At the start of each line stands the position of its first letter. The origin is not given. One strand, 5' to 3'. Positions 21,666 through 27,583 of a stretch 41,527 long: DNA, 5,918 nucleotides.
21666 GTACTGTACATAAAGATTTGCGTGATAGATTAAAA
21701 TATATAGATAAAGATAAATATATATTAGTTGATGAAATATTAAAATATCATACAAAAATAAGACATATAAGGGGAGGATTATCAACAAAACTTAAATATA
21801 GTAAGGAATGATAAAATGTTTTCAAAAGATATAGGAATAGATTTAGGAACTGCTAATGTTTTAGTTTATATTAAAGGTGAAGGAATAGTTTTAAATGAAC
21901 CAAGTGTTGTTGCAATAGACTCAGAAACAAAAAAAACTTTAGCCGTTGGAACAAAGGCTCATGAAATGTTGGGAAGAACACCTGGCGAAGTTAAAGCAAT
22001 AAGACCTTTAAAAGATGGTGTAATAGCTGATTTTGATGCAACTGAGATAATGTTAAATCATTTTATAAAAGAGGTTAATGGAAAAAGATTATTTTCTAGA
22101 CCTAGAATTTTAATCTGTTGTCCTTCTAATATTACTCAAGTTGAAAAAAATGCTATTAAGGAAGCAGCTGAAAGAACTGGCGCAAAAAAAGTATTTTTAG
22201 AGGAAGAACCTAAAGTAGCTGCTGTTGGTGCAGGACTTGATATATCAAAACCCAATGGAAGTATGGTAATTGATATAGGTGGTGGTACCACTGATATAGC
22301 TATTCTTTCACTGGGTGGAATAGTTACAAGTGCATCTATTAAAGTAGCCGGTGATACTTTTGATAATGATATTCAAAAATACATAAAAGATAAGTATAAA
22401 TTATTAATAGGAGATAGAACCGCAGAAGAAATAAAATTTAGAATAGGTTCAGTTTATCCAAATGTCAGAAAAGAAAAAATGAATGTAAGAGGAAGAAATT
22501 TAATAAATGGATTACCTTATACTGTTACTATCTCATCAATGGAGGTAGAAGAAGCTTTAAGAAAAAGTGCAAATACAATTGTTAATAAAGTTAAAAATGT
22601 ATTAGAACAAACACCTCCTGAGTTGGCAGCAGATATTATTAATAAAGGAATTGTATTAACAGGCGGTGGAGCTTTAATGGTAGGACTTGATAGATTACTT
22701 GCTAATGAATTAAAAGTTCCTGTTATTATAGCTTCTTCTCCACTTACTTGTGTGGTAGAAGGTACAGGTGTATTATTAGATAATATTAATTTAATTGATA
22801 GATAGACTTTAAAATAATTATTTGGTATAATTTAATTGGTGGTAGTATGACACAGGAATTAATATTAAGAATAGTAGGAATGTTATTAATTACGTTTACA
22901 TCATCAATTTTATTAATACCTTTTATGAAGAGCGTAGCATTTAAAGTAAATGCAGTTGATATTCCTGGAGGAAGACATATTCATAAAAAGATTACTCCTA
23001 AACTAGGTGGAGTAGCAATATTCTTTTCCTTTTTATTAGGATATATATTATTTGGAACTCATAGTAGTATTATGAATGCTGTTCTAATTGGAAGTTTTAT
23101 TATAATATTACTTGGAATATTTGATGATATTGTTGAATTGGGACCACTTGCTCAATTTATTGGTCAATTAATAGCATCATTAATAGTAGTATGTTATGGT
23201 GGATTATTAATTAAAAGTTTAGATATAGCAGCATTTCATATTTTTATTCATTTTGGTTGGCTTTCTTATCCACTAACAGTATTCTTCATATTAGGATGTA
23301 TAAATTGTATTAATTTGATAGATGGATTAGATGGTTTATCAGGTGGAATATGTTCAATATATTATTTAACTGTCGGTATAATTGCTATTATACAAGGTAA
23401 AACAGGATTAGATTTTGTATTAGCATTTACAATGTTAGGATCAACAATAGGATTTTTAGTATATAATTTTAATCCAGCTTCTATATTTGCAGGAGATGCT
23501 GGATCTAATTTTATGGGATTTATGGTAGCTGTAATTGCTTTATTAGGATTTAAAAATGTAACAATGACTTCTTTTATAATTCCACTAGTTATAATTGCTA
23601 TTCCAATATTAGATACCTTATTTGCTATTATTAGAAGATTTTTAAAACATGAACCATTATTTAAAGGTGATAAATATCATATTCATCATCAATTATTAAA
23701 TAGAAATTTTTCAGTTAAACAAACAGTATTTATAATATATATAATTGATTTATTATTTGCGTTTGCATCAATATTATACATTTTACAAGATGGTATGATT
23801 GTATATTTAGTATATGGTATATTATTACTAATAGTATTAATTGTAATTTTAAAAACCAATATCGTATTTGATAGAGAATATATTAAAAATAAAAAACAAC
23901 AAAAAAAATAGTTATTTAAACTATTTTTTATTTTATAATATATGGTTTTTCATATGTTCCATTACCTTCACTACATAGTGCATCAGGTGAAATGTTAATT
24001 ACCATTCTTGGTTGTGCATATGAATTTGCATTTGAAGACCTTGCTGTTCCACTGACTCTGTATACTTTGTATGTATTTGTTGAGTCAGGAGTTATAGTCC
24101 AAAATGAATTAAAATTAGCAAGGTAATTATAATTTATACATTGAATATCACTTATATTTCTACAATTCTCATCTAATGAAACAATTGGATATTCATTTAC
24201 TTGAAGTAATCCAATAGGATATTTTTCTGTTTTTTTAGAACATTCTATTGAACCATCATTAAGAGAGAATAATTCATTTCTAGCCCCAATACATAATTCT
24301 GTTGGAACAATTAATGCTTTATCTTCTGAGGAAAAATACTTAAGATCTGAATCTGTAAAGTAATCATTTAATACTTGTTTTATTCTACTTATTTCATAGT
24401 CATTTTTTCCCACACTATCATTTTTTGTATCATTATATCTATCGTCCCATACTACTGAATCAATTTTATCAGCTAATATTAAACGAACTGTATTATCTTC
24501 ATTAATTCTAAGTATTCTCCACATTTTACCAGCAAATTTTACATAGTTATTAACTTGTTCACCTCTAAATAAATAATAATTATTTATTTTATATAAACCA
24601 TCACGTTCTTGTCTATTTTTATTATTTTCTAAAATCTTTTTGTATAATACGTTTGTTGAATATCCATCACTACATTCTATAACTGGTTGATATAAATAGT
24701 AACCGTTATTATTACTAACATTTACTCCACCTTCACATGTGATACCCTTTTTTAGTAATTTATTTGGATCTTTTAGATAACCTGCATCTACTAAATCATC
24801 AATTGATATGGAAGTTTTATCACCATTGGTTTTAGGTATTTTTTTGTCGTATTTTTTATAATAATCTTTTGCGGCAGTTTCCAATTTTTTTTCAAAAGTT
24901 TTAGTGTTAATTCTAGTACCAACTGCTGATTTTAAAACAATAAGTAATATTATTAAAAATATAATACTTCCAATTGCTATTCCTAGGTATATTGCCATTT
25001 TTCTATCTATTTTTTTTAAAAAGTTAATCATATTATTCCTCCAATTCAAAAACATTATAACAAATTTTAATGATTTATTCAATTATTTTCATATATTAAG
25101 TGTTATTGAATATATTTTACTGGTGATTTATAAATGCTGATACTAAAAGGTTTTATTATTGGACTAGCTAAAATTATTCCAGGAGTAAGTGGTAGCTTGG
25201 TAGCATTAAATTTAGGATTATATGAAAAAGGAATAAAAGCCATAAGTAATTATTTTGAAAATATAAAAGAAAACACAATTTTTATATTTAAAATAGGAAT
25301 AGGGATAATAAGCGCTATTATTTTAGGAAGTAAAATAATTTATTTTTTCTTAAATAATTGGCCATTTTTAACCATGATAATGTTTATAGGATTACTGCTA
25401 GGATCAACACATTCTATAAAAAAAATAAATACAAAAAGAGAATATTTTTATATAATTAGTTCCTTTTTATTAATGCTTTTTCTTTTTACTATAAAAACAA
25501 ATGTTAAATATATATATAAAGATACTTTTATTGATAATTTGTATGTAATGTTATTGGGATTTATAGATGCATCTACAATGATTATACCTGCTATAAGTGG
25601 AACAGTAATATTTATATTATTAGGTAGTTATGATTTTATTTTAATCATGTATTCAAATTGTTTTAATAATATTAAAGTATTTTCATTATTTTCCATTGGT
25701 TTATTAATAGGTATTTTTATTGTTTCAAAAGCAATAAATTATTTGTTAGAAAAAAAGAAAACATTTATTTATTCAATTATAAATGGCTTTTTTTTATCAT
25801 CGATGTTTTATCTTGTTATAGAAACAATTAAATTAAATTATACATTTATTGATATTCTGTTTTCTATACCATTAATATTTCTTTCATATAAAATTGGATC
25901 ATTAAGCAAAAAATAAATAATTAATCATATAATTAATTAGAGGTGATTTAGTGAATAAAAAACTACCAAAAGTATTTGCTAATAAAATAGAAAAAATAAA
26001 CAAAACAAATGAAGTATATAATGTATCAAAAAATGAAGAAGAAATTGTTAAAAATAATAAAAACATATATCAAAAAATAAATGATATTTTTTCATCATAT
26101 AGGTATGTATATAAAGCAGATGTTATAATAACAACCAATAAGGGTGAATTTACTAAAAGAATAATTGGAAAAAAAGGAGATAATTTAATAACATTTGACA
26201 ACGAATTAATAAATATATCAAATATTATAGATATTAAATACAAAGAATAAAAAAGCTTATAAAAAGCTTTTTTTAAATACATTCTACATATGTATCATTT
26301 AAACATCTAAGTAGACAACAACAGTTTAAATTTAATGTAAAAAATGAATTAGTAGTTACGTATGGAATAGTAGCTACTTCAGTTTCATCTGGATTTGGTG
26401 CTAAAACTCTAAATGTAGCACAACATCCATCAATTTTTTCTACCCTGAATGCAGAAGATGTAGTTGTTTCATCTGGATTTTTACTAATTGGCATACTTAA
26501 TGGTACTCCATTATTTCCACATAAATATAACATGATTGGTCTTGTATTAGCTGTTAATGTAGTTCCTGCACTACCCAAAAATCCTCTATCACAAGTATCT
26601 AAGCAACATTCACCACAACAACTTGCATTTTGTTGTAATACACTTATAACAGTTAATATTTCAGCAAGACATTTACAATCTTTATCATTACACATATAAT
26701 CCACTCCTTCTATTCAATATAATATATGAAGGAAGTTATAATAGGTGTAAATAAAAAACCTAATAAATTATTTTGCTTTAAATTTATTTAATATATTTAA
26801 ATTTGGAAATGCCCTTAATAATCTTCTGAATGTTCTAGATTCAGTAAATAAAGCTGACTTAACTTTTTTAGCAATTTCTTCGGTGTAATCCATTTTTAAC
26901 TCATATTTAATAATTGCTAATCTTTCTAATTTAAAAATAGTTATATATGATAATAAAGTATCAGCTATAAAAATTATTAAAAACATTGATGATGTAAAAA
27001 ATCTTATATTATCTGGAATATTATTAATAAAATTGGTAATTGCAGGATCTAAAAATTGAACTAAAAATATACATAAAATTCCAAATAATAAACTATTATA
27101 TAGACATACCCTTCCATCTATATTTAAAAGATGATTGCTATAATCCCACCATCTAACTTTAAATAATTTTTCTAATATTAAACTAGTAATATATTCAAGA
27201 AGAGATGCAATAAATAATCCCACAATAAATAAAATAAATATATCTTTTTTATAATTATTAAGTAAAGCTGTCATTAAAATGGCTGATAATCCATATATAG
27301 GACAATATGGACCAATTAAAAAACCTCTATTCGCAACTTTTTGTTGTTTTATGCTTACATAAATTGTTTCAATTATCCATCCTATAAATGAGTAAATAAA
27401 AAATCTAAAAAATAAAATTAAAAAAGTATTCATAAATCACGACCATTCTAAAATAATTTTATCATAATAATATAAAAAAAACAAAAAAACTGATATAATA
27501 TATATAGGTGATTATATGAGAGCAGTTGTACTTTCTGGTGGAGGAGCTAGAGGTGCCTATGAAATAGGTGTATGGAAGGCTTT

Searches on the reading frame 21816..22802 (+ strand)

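Call 30: search_protein_families(library=pfam, proteins=[window:21816-22802:+], max_evalue=0.001)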
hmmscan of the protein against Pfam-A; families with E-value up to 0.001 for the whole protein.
window:21816-22802:+ (329 aa): 9 families
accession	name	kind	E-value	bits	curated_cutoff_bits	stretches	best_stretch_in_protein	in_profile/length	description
PF06723.19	MreB_Mbl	-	8.4e-147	488.7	27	1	3-327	1-325/327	MreB/Mbl protein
PF14450.12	FtsA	-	5.4e-14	53.1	31.8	1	150-308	1-112/127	Cell division protein FtsA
PF00022.25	Actin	-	1.2e-13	51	27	1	29-193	31-190/410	Actin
PF00012.26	HSP70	-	1.1e-10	40.8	20.6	1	99-197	137-241/599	Hsp70 protein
PF21522.3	MreB-like_C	-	8.6e-06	26.8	27.8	1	151-290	1-118/123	Archaeal actin homologue MreB-like, C-terminal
PF08841.16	DDR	-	0.00011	21.8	24.6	0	117-190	103-176/328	Diol dehydratase reactivase ATPase-like domain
PF06277.17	EutA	-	0.00018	20.9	27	1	133-199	126-199/475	Ethanolamine utilisation protein EutA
PF25216.1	Volactin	-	0.00057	19.9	35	0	36-300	53-292/321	Volactin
PF11104.14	PilM_2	-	0.00064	19.2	27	0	278-308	277-307/340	Type IV pilus assembly protein PilM;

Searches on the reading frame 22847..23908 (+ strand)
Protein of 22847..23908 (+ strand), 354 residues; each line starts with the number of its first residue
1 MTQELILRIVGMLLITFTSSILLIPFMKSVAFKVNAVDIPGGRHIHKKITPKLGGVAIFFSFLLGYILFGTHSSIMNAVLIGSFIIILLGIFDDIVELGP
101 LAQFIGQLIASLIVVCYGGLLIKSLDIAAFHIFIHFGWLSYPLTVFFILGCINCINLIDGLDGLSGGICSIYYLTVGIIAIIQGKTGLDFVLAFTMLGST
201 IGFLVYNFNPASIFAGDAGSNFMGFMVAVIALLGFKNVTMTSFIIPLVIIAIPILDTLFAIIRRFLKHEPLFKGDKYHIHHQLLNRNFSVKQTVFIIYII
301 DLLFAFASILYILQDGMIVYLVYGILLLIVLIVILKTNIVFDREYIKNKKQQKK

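Call 30: search_protein_families(library=pfam, proteins=[window:22847-23908:+], max_evalue=0.001)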
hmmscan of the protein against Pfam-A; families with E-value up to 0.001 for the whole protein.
window:22847-23908:+ (354 aa): 1 family
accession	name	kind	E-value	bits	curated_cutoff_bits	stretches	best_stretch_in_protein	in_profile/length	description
PF00953.26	Glycos_transf_4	-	2e-36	125.8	27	1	78-233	3-158/160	Glycosyl transferase family 4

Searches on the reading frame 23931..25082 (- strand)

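Call 30: search_protein_families(library=pfam, proteins=[window:23931-25082:-], max_evalue=0.001)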
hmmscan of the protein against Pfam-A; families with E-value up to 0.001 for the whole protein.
window:23931-25082:- (384 aa): 1 family
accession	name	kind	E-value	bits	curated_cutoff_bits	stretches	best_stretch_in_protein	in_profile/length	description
PF19789.6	DUF6273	-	4.9e-06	26.9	23.5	1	200-355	4-159/172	Domain of unknown function (DUF6273)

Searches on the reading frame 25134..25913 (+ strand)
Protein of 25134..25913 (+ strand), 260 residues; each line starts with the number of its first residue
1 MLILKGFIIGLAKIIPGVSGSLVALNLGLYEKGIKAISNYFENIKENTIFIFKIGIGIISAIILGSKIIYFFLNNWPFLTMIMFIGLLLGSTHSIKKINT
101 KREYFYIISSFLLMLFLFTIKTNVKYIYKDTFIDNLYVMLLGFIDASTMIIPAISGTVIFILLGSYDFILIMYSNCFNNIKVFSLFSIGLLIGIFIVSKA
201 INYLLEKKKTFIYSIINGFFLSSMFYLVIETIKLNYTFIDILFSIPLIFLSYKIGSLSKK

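Call 30: search_protein_families(library=pfam, proteins=[window:25134-25913:+], max_evalue=0.001)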
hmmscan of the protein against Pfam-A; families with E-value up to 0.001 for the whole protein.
window:25134-25913:+ (260 aa): 1 family
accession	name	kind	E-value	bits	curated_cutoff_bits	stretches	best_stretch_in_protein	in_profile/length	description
PF04018.18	VCA0040-like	-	2.4e-29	103.1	26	1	9-225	1-226/246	Undecaprenyl phosphate translocase-like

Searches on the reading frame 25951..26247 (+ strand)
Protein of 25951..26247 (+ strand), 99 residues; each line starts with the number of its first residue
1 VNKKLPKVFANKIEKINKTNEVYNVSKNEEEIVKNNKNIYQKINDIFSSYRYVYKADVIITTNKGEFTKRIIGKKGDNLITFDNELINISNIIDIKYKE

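Call 30: search_protein_families(library=pfam, proteins=[window:25951-26247:+], max_evalue=0.001)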
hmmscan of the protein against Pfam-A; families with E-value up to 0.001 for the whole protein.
window:25951-26247:+ (99 aa): 1 family
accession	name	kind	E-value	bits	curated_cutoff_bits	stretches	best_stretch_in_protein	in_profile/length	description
PF09891.15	DUF2118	-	0.00065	20.1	20.5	1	4-92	2-94/149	Uncharacterized protein conserved in archaea (DUF2118)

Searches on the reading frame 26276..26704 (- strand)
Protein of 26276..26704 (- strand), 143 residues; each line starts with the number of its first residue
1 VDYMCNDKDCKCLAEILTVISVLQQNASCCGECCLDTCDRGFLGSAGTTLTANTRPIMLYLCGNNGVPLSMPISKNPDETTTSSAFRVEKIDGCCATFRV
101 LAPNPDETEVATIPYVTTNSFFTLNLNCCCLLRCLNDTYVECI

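Call 30: search_protein_families(library=pfam, proteins=[window:26276-26704:-], max_evalue=0.001)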
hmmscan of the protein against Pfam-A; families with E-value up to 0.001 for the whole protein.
window:26276-26704:- (143 aa): 1 family
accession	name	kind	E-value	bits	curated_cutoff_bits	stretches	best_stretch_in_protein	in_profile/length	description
PF10612.14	Spore-coat_CotZ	-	1.3e-12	48.5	24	1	7-137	7-159/159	Spore coat protein Z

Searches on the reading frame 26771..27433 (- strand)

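Call 30: search_protein_families(library=pfam, proteins=[window:26771-27433:-], max_evalue=0.001)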
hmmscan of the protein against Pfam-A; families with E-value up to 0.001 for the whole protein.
window:26771-27433:- (221 aa): 1 family
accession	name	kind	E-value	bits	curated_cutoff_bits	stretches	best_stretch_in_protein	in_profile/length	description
PF06541.16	ABC_trans_CmpB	-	3.1e-53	180.4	25.9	1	10-162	2-150/151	Putative ABC-transporter type IV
